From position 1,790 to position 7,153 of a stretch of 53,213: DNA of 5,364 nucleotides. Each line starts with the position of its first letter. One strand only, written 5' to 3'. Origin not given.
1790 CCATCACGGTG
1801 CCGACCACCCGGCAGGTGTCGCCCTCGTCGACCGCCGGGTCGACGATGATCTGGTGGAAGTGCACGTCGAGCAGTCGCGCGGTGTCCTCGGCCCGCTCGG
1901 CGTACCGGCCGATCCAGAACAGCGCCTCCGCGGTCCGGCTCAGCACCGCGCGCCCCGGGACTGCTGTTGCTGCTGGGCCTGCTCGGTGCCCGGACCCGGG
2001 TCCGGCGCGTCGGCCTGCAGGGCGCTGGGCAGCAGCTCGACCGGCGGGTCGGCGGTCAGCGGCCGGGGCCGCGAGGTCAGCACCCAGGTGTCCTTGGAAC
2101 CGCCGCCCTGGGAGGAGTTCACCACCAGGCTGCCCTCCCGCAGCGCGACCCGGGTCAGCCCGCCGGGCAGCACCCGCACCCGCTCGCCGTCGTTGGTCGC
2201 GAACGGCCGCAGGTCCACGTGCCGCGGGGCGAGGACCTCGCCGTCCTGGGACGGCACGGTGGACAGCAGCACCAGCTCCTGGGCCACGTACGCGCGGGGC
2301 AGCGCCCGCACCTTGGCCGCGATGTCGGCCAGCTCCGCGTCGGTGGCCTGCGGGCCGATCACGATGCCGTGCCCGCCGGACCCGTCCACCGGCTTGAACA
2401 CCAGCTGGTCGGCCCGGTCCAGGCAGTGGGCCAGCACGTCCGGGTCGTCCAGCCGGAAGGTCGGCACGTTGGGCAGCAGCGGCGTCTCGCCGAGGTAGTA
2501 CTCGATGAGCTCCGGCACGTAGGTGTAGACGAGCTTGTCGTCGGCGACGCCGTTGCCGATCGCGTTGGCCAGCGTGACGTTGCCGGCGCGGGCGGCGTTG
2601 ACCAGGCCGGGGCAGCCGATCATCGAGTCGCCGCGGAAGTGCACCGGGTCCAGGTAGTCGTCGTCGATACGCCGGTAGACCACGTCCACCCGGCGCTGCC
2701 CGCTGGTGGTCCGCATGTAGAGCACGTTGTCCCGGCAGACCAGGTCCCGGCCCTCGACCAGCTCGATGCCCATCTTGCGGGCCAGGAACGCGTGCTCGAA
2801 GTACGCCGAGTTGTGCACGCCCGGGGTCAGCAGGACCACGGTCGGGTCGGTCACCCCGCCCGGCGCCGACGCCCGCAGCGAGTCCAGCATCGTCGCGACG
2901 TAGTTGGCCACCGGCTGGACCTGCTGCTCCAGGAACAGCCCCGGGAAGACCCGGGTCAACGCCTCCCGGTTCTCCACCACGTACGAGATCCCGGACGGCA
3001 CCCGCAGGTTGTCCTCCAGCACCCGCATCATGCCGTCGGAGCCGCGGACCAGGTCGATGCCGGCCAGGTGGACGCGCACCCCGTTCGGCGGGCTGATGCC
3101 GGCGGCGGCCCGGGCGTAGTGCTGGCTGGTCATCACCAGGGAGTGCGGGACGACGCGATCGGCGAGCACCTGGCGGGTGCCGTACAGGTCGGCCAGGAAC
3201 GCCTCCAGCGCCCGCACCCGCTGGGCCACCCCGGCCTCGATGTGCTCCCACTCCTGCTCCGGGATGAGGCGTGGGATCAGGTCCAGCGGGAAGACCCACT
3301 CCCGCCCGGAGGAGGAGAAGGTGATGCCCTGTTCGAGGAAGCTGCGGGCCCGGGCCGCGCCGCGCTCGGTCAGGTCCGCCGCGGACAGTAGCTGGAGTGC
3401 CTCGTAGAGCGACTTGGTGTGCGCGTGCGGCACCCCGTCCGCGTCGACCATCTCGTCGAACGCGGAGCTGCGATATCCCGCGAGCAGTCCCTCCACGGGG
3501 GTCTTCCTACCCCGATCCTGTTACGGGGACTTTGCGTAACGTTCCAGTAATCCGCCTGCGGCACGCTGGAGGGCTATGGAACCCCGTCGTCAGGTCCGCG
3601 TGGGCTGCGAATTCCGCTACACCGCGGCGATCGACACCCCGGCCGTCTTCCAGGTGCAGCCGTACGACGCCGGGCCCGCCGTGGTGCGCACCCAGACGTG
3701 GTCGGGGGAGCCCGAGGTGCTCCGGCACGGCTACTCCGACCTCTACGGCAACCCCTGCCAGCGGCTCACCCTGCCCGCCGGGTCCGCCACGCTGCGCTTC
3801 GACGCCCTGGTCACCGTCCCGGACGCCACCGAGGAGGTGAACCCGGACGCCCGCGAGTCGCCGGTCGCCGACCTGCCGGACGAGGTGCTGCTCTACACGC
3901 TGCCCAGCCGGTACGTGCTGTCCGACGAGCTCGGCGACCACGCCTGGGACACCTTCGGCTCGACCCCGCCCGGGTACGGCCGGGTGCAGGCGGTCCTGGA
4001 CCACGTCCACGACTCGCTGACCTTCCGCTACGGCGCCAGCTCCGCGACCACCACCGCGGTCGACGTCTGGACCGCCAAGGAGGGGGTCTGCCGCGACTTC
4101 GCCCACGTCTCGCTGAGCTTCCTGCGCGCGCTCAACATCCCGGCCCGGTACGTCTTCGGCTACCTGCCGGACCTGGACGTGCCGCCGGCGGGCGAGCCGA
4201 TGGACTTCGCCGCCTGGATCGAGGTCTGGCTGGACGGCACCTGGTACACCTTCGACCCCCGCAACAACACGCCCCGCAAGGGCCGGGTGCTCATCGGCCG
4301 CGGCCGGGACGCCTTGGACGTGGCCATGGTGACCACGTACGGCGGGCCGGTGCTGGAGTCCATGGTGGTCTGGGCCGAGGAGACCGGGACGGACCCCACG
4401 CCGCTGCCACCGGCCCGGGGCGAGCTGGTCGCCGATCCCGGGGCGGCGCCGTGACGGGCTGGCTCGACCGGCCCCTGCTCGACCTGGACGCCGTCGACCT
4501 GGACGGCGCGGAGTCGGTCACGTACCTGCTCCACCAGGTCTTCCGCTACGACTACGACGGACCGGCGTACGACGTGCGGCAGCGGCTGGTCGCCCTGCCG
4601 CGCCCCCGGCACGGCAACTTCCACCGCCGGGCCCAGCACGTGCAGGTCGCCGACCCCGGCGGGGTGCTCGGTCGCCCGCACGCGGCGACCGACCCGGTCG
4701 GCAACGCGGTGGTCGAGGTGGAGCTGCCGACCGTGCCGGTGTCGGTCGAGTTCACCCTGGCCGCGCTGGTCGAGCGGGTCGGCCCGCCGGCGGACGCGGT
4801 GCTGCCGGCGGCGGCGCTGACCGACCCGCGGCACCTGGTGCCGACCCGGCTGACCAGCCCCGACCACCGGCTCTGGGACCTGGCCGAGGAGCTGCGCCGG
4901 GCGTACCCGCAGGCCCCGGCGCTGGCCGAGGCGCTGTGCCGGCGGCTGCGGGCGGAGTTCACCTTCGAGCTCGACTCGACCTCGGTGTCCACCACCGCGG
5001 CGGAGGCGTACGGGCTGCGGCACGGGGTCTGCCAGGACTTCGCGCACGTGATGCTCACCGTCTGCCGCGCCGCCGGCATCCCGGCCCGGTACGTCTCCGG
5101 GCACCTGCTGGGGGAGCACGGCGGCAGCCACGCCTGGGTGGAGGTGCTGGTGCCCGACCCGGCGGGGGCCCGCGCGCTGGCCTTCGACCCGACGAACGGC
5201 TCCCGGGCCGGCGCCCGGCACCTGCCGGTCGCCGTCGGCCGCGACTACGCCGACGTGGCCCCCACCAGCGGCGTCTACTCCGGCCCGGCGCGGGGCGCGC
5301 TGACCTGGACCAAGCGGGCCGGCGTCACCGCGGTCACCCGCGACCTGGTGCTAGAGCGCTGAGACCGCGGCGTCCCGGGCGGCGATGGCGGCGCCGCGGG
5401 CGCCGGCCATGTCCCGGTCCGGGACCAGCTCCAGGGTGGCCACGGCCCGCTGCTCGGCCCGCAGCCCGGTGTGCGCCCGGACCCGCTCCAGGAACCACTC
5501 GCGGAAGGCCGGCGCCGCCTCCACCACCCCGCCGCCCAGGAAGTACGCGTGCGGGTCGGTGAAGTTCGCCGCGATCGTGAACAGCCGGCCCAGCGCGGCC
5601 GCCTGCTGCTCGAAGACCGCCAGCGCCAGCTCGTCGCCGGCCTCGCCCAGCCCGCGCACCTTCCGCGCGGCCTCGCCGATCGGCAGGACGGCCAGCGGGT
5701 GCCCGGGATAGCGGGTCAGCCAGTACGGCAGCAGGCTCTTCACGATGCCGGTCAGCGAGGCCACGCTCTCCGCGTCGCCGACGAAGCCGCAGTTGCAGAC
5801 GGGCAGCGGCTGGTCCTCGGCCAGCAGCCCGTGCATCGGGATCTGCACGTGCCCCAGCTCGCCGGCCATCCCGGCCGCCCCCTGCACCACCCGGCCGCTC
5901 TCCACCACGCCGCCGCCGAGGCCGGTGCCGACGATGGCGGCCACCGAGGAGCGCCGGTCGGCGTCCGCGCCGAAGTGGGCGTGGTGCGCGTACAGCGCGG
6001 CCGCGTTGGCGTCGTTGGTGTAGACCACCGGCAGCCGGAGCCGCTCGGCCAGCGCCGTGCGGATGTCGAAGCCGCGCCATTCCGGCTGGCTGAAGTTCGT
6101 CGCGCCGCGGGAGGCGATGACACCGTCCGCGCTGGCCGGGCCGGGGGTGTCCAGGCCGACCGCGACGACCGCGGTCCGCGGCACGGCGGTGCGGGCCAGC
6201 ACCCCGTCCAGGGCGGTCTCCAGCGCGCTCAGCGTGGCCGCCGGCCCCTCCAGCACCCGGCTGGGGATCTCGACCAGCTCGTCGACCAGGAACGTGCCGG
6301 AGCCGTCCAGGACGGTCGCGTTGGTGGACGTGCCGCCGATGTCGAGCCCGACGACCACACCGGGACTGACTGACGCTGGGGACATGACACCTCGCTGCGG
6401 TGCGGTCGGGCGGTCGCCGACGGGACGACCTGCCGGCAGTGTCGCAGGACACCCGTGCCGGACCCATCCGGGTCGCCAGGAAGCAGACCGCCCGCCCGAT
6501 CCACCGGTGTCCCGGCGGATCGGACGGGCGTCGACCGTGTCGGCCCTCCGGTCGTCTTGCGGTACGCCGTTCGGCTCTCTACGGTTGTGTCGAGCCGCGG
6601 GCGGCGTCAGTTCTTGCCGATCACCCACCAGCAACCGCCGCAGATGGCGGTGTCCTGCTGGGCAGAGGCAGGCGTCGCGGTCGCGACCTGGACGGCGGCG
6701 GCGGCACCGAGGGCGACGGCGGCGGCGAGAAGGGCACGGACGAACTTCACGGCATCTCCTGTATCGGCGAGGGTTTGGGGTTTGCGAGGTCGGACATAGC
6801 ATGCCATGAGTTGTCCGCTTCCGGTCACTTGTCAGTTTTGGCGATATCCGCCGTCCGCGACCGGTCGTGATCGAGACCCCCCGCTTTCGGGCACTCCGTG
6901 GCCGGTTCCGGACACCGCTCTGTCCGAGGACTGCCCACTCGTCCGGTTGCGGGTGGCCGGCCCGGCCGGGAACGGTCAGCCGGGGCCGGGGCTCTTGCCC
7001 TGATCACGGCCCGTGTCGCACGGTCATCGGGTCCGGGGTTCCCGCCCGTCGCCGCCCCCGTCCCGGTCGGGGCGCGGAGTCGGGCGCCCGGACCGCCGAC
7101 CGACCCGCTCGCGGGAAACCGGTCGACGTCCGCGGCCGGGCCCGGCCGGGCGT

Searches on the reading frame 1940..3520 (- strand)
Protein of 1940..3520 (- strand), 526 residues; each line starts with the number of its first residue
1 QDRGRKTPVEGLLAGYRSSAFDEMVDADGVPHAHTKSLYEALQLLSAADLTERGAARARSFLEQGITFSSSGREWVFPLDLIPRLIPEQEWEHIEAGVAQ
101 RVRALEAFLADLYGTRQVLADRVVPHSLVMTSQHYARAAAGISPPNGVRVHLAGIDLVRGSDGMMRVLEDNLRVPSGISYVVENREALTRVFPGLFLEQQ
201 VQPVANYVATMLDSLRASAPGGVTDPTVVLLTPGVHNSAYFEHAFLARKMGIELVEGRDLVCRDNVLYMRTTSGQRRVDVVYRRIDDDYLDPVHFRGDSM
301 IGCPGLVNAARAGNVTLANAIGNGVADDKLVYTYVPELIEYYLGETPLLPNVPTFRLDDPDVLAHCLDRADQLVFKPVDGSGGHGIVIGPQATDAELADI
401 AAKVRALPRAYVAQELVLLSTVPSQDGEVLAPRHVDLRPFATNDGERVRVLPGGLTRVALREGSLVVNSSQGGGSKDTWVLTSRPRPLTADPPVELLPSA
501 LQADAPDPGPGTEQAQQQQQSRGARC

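Call 100: search_protein_families(library=pfam, proteins=[window:1940-3520:-], max_evalue=0.00001)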
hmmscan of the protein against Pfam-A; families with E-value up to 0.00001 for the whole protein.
window:1940-3520:- (526 aa): 2 families
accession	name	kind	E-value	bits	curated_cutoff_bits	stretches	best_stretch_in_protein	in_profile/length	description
PF14403.11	CP_ATPgrasp_2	-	6.6e-159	529.3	32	1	83-459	1-374/374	Circularly permuted ATP-grasp type 2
PF04174.18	CP_ATPgrasp_1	-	2.6e-147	490.6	23.1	1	83-414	1-332/332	A circularly permuted ATPgrasp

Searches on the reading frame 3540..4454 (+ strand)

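Call 100: search_protein_families(library=pfam, proteins=[window:3540-4454:+], max_evalue=0.00001)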
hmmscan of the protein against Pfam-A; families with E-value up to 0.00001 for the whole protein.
window:3540-4454:+ (304 aa): 1 family
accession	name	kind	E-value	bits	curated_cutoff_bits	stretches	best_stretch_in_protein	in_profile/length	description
PF01841.26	Transglut_core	-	6.5e-21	75.1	23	1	143-240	12-108/108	Transglutaminase-like superfamily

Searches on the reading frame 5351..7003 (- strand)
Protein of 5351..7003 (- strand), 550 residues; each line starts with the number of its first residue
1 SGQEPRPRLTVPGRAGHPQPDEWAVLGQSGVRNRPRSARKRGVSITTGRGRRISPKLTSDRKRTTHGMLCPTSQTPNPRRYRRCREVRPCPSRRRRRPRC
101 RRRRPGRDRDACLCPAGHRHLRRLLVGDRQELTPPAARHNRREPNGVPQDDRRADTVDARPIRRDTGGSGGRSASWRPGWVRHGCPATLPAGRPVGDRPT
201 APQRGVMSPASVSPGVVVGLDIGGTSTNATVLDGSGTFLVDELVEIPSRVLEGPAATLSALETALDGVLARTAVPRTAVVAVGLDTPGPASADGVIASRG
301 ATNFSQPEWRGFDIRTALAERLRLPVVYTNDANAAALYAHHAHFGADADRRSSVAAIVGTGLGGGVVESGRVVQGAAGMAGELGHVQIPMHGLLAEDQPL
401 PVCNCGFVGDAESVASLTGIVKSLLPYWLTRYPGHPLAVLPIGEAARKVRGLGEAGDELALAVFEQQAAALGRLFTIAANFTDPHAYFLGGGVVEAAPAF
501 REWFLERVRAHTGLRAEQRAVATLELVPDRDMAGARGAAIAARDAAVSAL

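Call 100: search_protein_families(library=pfam, proteins=[window:5351-7003:-], max_evalue=0.00001)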
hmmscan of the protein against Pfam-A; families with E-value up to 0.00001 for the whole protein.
window:5351-7003:- (550 aa): 1 family
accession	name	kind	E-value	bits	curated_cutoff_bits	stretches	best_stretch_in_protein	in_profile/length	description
PF00480.26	ROK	-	1.4e-43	150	22.9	1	218-544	2-293/294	ROK family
